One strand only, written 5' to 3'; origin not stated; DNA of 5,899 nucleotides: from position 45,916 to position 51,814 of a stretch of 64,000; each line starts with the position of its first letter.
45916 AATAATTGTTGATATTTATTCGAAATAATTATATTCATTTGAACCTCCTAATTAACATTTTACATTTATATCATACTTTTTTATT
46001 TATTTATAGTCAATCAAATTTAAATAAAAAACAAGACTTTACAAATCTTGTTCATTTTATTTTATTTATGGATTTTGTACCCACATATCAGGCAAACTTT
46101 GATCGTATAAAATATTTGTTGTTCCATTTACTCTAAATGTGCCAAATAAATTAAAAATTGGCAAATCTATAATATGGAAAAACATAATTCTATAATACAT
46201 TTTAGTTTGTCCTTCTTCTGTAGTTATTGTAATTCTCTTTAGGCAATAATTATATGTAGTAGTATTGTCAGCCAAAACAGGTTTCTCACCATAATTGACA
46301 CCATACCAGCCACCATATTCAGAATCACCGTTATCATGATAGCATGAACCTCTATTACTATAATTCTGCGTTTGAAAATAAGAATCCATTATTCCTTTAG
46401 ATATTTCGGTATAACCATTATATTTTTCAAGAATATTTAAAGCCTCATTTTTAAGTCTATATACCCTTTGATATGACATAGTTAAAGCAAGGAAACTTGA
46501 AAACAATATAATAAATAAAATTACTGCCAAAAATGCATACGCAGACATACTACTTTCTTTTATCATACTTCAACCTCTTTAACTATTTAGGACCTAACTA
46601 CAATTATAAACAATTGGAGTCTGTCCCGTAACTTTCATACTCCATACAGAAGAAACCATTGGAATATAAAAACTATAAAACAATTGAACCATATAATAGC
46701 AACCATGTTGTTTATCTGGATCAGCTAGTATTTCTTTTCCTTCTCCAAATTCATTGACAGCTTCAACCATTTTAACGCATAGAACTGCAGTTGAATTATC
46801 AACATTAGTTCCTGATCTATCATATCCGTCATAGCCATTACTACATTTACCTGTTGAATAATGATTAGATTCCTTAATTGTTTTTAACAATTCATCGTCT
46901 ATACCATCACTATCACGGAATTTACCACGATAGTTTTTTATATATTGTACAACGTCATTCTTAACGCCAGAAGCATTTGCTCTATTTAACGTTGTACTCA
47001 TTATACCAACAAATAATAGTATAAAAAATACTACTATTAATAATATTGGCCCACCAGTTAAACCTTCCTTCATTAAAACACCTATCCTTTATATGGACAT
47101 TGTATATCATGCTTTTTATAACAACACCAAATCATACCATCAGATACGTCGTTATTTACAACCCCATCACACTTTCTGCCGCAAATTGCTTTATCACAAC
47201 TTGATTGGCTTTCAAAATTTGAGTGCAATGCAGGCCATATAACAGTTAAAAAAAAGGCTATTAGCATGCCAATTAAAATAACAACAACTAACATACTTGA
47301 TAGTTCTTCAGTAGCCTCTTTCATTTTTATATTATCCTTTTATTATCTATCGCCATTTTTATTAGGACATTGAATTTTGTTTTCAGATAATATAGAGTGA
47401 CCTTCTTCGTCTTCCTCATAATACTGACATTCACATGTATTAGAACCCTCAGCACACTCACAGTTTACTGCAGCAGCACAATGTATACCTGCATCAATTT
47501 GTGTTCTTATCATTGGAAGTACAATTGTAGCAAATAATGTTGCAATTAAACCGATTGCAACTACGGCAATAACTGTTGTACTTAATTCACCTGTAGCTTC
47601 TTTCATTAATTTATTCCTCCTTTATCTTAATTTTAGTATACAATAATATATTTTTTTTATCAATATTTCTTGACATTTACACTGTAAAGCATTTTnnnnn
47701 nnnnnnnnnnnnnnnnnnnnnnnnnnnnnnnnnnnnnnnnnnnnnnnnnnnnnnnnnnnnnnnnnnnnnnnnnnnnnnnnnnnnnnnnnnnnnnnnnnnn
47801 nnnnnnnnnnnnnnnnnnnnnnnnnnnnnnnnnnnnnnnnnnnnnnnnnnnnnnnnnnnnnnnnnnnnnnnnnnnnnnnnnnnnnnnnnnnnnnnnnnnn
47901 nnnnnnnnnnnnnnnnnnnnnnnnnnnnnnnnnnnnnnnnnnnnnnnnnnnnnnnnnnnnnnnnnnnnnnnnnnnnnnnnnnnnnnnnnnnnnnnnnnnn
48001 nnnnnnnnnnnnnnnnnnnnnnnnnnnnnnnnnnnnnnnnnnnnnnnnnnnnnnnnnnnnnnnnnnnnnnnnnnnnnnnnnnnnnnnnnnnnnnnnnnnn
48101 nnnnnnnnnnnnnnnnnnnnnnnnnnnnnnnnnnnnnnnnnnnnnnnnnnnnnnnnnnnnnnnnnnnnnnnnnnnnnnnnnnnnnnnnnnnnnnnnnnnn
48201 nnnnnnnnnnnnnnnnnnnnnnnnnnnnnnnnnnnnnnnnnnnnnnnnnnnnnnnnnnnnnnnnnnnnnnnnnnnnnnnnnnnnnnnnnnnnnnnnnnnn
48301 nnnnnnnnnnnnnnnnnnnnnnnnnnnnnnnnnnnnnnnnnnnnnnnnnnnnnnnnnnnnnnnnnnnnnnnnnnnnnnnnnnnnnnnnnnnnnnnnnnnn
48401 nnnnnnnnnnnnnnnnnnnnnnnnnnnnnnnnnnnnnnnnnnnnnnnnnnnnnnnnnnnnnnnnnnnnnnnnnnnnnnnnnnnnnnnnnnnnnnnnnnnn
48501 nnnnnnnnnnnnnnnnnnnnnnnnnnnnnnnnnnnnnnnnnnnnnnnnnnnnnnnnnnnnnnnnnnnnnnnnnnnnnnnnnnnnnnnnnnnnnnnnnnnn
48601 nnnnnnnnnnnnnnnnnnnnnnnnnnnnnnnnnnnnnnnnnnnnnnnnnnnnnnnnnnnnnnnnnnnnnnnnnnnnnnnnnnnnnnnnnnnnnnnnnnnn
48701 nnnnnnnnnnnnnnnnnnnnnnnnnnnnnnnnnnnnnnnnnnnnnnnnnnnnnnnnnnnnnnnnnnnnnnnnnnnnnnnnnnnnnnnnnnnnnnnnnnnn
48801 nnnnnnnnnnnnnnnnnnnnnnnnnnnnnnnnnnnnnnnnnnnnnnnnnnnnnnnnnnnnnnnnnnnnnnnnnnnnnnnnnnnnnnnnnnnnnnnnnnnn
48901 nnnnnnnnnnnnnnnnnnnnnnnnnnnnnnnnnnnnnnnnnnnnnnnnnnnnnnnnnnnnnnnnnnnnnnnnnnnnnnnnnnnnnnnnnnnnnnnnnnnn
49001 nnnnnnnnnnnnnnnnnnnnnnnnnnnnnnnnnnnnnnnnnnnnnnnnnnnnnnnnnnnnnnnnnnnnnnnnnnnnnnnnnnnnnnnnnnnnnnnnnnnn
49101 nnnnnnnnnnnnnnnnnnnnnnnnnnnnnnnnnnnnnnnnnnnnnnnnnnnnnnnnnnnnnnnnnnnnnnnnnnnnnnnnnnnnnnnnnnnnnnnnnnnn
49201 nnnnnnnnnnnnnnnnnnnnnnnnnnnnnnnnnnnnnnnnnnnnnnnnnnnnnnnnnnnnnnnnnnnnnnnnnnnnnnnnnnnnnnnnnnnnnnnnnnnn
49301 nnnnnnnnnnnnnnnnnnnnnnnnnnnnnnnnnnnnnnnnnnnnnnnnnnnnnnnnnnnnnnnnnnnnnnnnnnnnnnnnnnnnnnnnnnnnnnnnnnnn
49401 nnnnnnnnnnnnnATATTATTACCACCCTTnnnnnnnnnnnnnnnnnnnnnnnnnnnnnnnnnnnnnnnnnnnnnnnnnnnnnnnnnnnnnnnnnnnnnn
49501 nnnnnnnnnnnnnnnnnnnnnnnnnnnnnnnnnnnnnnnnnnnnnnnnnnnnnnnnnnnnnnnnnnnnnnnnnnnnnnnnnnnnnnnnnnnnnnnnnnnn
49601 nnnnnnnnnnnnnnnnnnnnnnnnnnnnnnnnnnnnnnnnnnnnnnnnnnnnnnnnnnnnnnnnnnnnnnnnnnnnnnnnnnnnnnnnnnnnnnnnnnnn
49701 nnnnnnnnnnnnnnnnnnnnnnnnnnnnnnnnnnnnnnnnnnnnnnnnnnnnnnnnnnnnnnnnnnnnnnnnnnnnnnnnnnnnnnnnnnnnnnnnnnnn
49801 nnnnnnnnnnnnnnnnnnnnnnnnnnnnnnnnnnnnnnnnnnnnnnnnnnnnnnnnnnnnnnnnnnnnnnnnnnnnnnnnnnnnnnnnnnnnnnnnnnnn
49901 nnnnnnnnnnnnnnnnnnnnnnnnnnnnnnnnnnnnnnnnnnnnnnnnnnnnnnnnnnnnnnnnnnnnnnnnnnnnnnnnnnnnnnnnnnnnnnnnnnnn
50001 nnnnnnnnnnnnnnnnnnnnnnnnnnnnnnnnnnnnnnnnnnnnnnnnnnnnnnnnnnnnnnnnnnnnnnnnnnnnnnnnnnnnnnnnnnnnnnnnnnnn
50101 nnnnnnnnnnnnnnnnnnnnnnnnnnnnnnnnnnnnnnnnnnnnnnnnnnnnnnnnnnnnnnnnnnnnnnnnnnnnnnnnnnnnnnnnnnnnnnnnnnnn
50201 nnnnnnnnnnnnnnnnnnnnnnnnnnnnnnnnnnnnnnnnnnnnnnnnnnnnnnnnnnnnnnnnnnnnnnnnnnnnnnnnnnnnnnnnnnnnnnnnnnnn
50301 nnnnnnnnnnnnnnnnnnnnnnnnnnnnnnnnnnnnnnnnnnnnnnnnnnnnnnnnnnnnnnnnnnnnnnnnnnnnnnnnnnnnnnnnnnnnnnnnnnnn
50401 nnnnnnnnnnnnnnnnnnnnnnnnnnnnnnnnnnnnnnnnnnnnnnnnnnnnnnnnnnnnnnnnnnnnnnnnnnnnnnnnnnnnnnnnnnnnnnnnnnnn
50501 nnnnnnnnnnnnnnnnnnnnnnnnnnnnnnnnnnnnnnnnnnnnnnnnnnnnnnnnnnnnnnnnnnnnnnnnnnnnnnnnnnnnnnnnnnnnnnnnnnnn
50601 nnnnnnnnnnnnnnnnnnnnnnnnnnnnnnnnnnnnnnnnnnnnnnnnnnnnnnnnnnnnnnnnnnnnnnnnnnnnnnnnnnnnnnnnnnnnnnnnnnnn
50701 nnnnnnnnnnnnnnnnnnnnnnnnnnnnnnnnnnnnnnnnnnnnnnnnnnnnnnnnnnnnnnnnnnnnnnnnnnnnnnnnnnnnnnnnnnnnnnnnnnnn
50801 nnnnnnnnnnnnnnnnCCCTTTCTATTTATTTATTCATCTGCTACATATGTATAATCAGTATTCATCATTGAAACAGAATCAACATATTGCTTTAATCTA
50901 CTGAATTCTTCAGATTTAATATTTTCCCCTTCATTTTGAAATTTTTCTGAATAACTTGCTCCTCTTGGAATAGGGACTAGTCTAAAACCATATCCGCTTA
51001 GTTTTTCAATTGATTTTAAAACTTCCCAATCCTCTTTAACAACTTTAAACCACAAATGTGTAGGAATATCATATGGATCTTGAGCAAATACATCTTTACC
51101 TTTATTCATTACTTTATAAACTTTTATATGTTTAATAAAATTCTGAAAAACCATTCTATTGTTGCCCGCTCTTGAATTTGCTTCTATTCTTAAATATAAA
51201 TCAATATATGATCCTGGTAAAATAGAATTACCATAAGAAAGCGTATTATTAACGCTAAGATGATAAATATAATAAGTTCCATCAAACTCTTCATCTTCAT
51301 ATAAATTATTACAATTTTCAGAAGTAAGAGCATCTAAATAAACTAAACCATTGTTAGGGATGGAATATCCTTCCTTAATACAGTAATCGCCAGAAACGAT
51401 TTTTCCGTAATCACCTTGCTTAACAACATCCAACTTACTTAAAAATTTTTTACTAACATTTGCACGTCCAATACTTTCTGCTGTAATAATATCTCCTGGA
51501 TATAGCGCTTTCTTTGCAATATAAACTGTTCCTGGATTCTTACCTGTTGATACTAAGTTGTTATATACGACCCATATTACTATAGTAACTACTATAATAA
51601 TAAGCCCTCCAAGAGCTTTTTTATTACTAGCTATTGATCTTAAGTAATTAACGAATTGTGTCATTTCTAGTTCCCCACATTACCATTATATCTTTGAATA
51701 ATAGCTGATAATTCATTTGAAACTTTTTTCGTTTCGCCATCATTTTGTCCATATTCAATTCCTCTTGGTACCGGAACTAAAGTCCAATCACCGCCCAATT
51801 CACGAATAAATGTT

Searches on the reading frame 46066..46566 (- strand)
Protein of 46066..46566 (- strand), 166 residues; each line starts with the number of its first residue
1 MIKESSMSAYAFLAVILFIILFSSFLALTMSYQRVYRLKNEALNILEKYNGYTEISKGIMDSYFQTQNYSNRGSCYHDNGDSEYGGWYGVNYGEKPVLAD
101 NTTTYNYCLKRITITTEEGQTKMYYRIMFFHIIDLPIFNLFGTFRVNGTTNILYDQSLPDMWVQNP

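Call 32: search_protein_families(library=pfam, proteins=[window:46066-46566:-], max_evalue=0.1)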
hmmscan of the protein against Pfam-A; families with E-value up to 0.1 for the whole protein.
window:46066-46566:- (166 aa): 0 families
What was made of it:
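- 46066..47073 (-): Two pseudopilin-like (TadE/F-position) genes (159 and 166 aa). No Pfam hit (call 32).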

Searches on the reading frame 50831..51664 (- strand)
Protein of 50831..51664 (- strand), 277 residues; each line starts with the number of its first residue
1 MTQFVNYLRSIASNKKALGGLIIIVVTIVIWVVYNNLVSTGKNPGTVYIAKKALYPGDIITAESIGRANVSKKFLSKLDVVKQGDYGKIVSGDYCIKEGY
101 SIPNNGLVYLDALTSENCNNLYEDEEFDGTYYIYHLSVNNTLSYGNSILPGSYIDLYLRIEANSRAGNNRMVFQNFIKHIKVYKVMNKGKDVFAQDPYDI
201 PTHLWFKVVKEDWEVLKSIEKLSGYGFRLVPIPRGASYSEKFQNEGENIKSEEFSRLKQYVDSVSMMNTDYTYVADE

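Call 5: search_protein_families(library=pfam, proteins=[window:50831-51664:-], max_evalue=0.1)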
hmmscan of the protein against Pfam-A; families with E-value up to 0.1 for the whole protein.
window:50831-51664:- (277 aa): 2 families
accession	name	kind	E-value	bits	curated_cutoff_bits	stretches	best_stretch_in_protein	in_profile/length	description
PF16976.10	RcpC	-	0.0049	17.2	28.8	1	137-187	17-66/114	Flp pilus assembly protein RcpC/CpaB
PF17260.7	DUF5326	-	0.039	14.6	27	1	18-53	25-60/70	Family of unknown function (DUF5326)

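Call 6: search_protein_families(library=ncbifam, proteins=[window:50831-51664:-], max_evalue=0.1)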
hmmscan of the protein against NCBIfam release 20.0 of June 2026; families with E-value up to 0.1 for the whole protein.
window:50831-51664:- (277 aa): 1 family
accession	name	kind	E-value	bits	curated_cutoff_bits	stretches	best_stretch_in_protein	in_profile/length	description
TIGR03177.1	pilus_cpaB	equivalog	6.1e-05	22.4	71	1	136-184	120-168/262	Flp pilus assembly protein CpaB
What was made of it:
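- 50831..53249 (-): Three tandem CpaB/RcpC-like genes (259, 261 and 277 aa). Sub-threshold RcpC and TIGR03177 hits, E 1e-5 to 5e-3 (calls 5, 6).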
